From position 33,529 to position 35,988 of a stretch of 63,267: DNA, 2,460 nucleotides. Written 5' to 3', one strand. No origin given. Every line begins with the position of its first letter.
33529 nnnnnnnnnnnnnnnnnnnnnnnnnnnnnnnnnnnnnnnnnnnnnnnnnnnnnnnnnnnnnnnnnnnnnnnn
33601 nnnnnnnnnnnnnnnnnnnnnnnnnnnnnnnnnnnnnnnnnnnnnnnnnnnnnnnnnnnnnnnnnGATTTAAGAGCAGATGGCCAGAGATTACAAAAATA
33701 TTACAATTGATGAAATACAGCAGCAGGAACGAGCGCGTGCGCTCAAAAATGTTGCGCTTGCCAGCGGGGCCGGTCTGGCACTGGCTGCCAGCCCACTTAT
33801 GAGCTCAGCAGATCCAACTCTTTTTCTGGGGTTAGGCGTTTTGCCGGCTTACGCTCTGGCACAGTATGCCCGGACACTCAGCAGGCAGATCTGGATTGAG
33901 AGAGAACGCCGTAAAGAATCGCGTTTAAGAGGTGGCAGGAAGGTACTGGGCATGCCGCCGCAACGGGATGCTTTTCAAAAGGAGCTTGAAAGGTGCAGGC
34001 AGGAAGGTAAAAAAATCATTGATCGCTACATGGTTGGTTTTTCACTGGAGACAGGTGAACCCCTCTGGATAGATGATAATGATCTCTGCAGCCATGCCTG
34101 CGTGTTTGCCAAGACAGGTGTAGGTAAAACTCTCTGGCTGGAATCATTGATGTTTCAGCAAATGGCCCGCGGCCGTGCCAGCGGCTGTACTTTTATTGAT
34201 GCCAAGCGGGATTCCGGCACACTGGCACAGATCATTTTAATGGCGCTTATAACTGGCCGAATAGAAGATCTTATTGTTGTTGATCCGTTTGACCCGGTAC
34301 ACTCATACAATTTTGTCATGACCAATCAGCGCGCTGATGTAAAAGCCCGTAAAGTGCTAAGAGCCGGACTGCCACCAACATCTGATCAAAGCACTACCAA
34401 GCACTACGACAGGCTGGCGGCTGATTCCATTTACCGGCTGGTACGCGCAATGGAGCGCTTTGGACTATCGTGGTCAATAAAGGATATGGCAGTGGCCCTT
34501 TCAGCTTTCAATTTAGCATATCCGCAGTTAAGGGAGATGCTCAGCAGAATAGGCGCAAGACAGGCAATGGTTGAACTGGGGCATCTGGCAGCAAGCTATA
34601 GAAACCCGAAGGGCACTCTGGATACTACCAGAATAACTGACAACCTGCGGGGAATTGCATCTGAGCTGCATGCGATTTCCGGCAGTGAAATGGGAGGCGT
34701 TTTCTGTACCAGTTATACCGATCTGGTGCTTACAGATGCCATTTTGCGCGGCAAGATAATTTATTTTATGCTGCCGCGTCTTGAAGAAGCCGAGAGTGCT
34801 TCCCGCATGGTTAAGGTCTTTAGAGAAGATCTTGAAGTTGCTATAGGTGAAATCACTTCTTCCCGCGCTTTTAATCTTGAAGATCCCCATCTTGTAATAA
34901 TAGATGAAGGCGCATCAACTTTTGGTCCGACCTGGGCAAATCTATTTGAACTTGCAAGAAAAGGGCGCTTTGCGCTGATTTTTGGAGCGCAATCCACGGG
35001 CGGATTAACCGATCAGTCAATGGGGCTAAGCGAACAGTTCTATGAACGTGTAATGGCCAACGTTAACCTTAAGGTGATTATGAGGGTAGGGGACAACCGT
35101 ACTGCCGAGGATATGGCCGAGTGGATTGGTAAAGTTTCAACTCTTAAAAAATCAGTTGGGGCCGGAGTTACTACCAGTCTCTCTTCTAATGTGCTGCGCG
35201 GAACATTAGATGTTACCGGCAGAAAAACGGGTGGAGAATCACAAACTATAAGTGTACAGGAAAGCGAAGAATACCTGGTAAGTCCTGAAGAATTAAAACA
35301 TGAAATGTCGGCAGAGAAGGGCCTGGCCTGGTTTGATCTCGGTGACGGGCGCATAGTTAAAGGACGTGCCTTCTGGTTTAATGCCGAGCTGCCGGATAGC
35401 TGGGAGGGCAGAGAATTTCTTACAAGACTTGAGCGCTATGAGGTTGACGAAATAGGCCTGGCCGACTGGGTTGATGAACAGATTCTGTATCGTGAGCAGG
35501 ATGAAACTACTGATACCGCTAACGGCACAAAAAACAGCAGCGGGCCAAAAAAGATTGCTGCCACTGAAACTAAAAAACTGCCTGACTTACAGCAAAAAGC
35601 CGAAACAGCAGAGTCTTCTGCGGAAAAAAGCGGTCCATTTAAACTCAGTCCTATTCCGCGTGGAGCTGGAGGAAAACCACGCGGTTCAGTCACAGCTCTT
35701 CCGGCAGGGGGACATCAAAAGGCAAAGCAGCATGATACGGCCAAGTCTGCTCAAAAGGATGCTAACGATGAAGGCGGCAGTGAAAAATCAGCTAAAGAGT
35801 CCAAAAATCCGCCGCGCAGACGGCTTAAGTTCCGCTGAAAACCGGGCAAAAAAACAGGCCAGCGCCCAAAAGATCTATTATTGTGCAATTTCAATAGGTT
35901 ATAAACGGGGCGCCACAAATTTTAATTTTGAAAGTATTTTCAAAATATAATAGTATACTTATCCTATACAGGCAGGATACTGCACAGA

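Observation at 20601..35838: Highly diverged F/G-type-like T4SS locus with no recognisable relaxase, integrase or several canonical mating-pair genes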

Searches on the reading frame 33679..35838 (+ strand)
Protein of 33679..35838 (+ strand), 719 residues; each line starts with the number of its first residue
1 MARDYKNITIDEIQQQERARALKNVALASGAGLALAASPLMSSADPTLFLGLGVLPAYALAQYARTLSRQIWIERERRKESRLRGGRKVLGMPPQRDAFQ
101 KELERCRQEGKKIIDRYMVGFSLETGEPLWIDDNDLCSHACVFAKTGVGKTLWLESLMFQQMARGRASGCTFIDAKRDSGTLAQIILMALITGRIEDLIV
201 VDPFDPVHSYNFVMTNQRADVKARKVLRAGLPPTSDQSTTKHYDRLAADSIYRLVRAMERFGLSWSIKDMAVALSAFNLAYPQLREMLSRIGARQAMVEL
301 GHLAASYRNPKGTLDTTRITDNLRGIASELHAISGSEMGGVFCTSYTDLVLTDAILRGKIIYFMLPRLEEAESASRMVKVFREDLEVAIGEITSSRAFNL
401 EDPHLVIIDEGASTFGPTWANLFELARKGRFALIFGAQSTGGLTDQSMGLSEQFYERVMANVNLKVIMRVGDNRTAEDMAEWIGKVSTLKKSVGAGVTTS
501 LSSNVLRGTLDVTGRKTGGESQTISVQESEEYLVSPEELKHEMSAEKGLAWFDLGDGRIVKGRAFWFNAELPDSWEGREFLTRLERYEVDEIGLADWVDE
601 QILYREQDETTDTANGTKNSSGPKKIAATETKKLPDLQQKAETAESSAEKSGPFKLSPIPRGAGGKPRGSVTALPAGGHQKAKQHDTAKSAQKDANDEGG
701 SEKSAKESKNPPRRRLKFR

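Call 4: search_protein_families(library=pfam, proteins=[window:33679-35838:+], max_evalue=0.01)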
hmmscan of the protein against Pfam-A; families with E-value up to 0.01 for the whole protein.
window:33679-35838:+ (719 aa): 2 families
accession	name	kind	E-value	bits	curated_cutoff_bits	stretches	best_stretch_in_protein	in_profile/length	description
PF12696.13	TraG-D_C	-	1.2e-07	32.2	22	1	405-540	3-122/126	TraM recognition site of TraD and TraG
PF10412.15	TrwB_AAD_bind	-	0.00028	20.3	20.5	0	432-540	275-364/387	Type IV secretion-system coupling protein DNA-binding domain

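Call 6: search_protein_families(library=ncbifam, proteins=[window:33679-35838:+], max_evalue=0.1)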
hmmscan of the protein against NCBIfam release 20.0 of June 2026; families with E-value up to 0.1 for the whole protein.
window:33679-35838:+ (719 aa): 3 families
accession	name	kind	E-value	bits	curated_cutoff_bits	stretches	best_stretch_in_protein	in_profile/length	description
TIGR03743.1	SXT_TraD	subfamily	3.7e-16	58.7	366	2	123-213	160-251/636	conjugative transfer system coupling protein TraD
NF041447.1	TrbC_conju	equivalog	5.5e-14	51.5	800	2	124-201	116-191/685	F-type conjugative transfer protein TrbC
TIGR03754.1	conj_TOL_TraD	equivalog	9.5e-06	24.4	647.55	1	127-201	170-242/643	type IV conjugative transfer system coupling protein TraD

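Call 30: search_dna_similar(query=window:33679-35838:+, collection=plasmids, mode=protein, max_rows=15)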
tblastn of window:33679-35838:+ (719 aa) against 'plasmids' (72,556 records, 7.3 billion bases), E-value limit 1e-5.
Records with a match: 196; places in all: 204; records where one place covers at least 80% of the query: 4.
Best place of each record, by identity: <60% 196.
By first word of the organism name: Pseudomonas 145; Burkholderia 6; Cupriavidus 5; Leptolyngbya 4; Variovorax 4; Paraburkholderia 4; Halomonas 4; Caballeronia 2; Stenotrophomonas 2; Acinetobacter 2; and 16 more.
By predicted mobility (MOB-suite, as given by PLSDB): non-mobilizable 144; conjugative 46; mobilizable 6.
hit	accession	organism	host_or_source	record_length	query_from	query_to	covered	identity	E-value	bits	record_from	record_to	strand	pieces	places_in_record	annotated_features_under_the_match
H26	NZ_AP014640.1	Leptolyngbya boryana IAM M-101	-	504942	46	648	84%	59.3%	0e+0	719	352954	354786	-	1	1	TraM recognition domain-containing protein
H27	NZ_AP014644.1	Leptolyngbya boryana dg5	-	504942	46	648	84%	59.3%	0e+0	719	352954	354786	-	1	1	TraM recognition domain-containing protein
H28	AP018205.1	Leptolyngbya boryana NIES-2135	-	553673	46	648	84%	59.3%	0e+0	719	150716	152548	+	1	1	hypothetical protein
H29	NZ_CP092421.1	Leptolyngbya boryana IU 594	-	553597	46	648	84%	59.3%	0e+0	719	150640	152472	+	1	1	TraM recognition domain-containing protein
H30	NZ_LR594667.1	Variovorax sp. SRS16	linuron-contaminated soil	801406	120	610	68%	28.3%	6e-32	141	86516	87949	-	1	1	type IV secretion system DNA-binding domain-containing protein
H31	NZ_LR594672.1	Variovorax sp. PBL-E5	linuron-contaminated soil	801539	120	610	68%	28.3%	6e-32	141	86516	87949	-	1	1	type IV secretion system DNA-binding domain-containing protein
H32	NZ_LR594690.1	Variovorax sp. WDL1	linuron-contaminated soil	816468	120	610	68%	28.3%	6e-32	141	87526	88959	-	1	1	type IV secretion system DNA-binding domain-containing protein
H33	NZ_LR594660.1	Variovorax sp. PBL-H6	linuron-contaminated soil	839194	120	610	68%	28.3%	6e-32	141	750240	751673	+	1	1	type IV secretion system DNA-binding domain-containing protein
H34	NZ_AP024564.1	Allochromatium tepidum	-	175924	110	584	66%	27.3%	1e-36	155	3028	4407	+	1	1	TraM recognition domain-containing protein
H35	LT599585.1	Pseudomonas veronii 1YdBTEX2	-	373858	115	540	59%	30.3%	2e-40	168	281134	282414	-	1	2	putative TraG family protein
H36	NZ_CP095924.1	Pseudomonas aeruginosa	water sink surface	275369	115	540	59%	30.2%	2e-40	167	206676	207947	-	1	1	type IV secretion system DNA-binding domain-containing protein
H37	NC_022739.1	Pseudomonas sp. VLB120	-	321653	115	540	59%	30.2%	2e-40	167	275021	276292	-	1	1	type IV secretion system DNA-binding domain-containing protein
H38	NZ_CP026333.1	Pseudomonas sp. XWY-1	cell culture,Rice Fields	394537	115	540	59%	30.2%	2e-40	167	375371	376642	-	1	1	type IV secretion system DNA-binding domain-containing protein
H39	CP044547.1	Pseudomonas sp. CFA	mixed culture,soil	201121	115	540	59%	30.2%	2e-40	167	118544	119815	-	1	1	type IV secretion system DNA-binding domain-containing protein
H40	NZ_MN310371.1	Pseudomonas monteilii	-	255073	115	540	59%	30.2%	2e-40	167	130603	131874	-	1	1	type IV secretion system DNA-binding domain-containing protein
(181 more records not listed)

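Call 31: get_annotated_region(hit=H26, flank=15000)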
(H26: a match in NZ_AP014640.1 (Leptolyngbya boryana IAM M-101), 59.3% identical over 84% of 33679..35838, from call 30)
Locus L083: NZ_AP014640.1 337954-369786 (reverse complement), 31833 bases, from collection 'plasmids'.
description: Leptolyngbya boryana IAM M-101 plasmid pLBX
organism: Leptolyngbya boryana IAM M-101 (NCBI taxid 411966)
taxonomy: Bacteria; Cyanobacteriota; Cyanophyceae; Leptolyngbyales; Leptolyngbyaceae; Leptolyngbya; Leptolyngbya boryana; Leptolyngbya boryana IAM M-101
host: -; source: -; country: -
typing (MOB-suite, as given by PLSDB): non-mobilizable
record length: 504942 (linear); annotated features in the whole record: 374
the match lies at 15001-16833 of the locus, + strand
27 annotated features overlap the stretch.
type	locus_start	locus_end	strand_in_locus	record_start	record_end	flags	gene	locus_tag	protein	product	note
CDS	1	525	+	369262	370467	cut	-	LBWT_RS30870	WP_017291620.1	hypothetical protein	-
CDS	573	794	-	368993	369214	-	-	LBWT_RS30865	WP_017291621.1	helix-turn-helix transcriptional regulator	-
CDS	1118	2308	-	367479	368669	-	-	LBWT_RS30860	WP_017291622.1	ParB N-terminal domain-containing protein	-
CDS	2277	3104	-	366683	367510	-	-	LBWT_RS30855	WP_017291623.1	ParA family protein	-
CDS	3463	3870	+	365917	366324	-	-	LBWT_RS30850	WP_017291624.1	hypothetical protein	-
CDS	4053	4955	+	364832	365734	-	-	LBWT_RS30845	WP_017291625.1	ParB/RepB/Spo0J family partition protein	GO:0007059 - chromosome segregation [Evidence IEA]; GO:0000910 - cytokinesis [Evidence IEA]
CDS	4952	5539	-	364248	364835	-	-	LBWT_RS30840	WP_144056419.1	hypothetical protein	-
CDS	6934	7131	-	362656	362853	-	-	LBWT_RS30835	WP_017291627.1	hypothetical protein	-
CDS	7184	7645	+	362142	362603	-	-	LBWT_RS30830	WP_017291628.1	hypothetical protein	-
CDS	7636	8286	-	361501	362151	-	-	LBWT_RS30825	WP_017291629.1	hypothetical protein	-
CDS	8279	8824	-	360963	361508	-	-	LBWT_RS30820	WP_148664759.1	hypothetical protein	-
CDS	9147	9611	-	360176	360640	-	-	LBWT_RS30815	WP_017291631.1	hypothetical protein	-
CDS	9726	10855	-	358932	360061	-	-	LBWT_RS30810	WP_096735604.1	IS3 family transposase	-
CDS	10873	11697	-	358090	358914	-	-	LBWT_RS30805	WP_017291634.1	IS701 family transposase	-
CDS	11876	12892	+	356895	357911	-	-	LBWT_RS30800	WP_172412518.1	pentapeptide repeat-containing protein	-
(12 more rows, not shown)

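Call 66: search_solved_structures(query=window:33679-35838:+, max_evalue=0.01)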
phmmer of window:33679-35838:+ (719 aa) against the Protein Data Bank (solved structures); distinct sequences matched with E-value up to 0.01: 1.
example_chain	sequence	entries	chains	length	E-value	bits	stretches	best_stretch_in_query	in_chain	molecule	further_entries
6sz9_A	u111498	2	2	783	3.2e-12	48.8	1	120-202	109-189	IcmO (DotL)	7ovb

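Call 87: search_protein_representatives(protein=window:33679-35838:+)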
Query: 719 residues. Proteins with E-value up to 0.001 (for the whole library): 956; up to 1e-10: 248; up to 1e-30: 74. The best 150 are listed.
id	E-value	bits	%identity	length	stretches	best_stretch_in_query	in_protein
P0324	2.0e-267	905.4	64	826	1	32-694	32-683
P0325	5.0e-242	821.5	80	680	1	158-612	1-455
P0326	1.2e-224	764.1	60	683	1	48-604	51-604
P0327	1.0e-209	714.7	63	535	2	91-487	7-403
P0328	8.5e-207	705.1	56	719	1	41-609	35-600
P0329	2.7e-173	594.3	56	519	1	11-498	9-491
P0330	2.6e-168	577.9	67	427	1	66-444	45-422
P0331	5.6e-159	547.0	52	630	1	100-607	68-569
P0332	2.2e-143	495.5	59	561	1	297-710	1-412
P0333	8.5e-142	490.3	46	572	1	33-600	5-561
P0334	2.1e-133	462.5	57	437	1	230-606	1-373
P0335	1.3e-124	433.5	41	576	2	25-487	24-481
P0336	3.9e-121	422.0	44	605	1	116-605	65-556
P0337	2.6e-112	392.8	61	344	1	364-676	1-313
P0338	1.1e-110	387.4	36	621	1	28-585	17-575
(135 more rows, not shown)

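Call 100: search_protein_families(library=padloc, proteins=[window:33679-35838:+], max_evalue=0.01)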
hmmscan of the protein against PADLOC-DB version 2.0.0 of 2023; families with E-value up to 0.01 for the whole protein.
window:33679-35838:+ (719 aa): 1 family
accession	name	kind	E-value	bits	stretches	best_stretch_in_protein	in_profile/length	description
PDLC04140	mad8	-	6.2e-15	53.5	1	123-483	10-266/314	mads_8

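Call 103: get_annotated_region(hit=H37, flank=8000)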
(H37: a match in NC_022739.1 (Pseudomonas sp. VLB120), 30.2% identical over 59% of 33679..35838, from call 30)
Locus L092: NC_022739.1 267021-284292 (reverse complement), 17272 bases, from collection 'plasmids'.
description: Pseudomonas sp. VLB120 plasmid pSTY, complete sequence
organism: Pseudomonas sp. VLB120 (NCBI taxid 69328)
taxonomy: Bacteria; Pseudomonadota; Gammaproteobacteria; Pseudomonadales; Pseudomonadaceae; Pseudomonas; Pseudomonas sp. VLB120
host: -; source: -; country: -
typing (MOB-suite, as given by PLSDB): conjugative; replicon rep_cluster_398; relaxase MOBF; mating-pair formation MPF_F
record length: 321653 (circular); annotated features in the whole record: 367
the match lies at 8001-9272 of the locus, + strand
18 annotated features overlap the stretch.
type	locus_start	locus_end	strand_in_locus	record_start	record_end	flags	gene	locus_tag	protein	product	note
CDS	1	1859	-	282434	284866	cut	traC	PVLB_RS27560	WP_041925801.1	type IV secretion system protein TraC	-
CDS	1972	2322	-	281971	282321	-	traA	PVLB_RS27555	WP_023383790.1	TraA family conjugative transfer protein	-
CDS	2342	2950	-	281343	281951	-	traV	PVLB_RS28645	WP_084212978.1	type IV conjugative transfer system lipoprotein TraV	-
CDS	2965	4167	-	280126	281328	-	-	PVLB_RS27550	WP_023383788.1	TraB/VirB10 family protein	-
CDS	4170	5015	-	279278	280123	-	-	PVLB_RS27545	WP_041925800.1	type-F conjugative transfer system secretin TraK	-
CDS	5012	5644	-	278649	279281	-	-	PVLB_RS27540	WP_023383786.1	TraE/TraK family type IV conjugative transfer system protein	-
CDS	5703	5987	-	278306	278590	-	traL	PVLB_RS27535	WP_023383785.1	type IV conjugative transfer system protein TraL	-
CDS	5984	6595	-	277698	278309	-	-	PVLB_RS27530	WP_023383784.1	OmpA family protein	-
CDS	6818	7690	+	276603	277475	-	-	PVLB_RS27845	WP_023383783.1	hypothetical protein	-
CDS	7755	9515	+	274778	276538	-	-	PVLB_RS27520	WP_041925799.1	type IV secretion system DNA-binding domain-containing protein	-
CDS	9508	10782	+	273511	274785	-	-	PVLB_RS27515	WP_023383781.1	hypothetical protein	-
CDS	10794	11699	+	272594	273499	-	-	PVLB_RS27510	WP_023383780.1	hypothetical protein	-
CDS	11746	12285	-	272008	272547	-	-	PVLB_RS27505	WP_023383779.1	DUF882 domain-containing protein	-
CDS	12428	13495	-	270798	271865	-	-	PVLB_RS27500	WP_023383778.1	toprim domain-containing protein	-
CDS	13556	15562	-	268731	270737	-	ligA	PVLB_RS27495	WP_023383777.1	NAD-dependent DNA ligase LigA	GO:0006281 - DNA repair [Evidence IEA]; GO:0006260 - DNA replication [Evidence IEA]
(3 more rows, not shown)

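Call 104: get_annotated_region(hit=H34, flank=8000)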
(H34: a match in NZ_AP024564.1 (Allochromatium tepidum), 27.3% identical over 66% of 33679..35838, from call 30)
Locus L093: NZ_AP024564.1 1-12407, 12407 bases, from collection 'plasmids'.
description: Allochromatium tepidum strain NZ plasmid pAt1, complete sequence
organism: Allochromatium tepidum (NCBI taxid 553982)
taxonomy: Bacteria; Pseudomonadota; Gammaproteobacteria; Chromatiales; Chromatiaceae; Allochromatium; Allochromatium tepidum
host: -; source: -; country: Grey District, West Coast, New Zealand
typing (MOB-suite, as given by PLSDB): non-mobilizable
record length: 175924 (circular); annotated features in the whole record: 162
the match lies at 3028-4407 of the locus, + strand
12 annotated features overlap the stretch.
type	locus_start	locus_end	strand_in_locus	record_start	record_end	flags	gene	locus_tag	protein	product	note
CDS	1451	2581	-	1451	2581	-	-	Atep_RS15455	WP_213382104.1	DUF1071 domain-containing protein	-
CDS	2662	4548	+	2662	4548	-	-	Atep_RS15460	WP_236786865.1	TraM recognition domain-containing protein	-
CDS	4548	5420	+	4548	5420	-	-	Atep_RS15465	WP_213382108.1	hypothetical protein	-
CDS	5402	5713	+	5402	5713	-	-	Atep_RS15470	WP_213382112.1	hypothetical protein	-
CDS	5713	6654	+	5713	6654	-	-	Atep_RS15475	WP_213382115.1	helix-turn-helix transcriptional regulator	-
CDS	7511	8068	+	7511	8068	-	-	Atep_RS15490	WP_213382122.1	hypothetical protein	-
CDS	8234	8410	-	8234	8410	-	-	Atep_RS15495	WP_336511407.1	zinc ribbon domain-containing protein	-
CDS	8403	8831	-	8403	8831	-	-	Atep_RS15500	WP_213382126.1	hypothetical protein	-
CDS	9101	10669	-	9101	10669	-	-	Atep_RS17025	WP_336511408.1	VWA domain-containing protein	-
CDS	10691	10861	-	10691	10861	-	-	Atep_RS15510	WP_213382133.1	hypothetical protein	-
CDS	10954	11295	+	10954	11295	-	-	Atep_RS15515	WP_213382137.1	hypothetical protein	-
CDS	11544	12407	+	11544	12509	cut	-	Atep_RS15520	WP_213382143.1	AAA family ATPase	-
